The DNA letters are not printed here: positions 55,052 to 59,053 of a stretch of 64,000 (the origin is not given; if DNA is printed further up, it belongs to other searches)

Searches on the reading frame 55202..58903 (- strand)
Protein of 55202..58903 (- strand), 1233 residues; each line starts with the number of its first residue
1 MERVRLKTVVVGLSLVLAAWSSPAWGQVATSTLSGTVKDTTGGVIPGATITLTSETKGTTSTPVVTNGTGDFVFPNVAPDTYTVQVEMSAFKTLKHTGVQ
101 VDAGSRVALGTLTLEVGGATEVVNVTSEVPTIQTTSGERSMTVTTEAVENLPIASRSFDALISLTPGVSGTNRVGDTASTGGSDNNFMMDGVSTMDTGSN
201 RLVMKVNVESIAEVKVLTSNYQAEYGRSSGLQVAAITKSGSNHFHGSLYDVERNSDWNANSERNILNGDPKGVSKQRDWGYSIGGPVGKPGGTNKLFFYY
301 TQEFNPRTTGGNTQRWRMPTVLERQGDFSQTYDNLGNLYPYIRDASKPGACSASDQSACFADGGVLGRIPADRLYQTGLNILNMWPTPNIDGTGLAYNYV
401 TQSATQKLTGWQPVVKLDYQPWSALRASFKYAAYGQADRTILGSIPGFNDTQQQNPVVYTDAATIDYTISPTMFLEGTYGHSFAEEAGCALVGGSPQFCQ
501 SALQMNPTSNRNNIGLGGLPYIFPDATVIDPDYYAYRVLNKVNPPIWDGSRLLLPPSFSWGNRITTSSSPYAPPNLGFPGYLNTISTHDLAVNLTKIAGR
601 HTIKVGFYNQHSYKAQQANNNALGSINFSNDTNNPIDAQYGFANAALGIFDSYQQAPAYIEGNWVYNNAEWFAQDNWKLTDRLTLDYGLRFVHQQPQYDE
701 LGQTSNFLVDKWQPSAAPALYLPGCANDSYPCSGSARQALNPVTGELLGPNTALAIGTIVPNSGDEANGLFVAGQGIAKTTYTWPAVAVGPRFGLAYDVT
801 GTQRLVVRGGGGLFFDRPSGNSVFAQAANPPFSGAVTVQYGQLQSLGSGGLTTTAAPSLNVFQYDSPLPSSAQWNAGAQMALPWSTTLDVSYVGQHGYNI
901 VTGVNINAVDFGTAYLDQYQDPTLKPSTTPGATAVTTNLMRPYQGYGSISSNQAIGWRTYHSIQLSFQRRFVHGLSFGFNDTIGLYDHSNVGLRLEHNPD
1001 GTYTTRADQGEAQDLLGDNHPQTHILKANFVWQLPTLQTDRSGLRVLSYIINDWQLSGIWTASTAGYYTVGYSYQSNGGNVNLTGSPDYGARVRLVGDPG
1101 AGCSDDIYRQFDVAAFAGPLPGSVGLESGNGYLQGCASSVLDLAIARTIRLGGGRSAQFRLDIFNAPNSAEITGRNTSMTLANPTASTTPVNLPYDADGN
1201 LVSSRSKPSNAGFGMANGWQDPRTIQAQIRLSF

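Call 10: search_protein_families(library=pfam, proteins=[window:55202-58903:-])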
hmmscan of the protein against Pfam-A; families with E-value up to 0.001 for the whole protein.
window:55202-58903:- (1233 aa): 5 families
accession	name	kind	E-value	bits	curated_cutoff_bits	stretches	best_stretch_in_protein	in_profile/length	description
PF25183.1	OMP_b-brl_4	-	7.4e-131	438.6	30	2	582-1185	280-819/838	Outer membrane beta barrel domain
PF13620.12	CarboxypepD_reg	-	1.8e-17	63.9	32.3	1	32-114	1-81/82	Carboxypeptidase regulatory-like domain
PF13715.12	CarbopepD_reg_2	-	1.4e-07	31.9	32.2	1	33-97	1-61/88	CarboxypepD_reg-like domain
PF07715.20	Plug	-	0.00078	20.4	23.9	1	142-228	11-102/107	TonB-dependent Receptor Plug Domain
PF02369.22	Big_1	-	0.00086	19.8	34.9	0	28-85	16-77/93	Bacterial Ig-like domain (group 1)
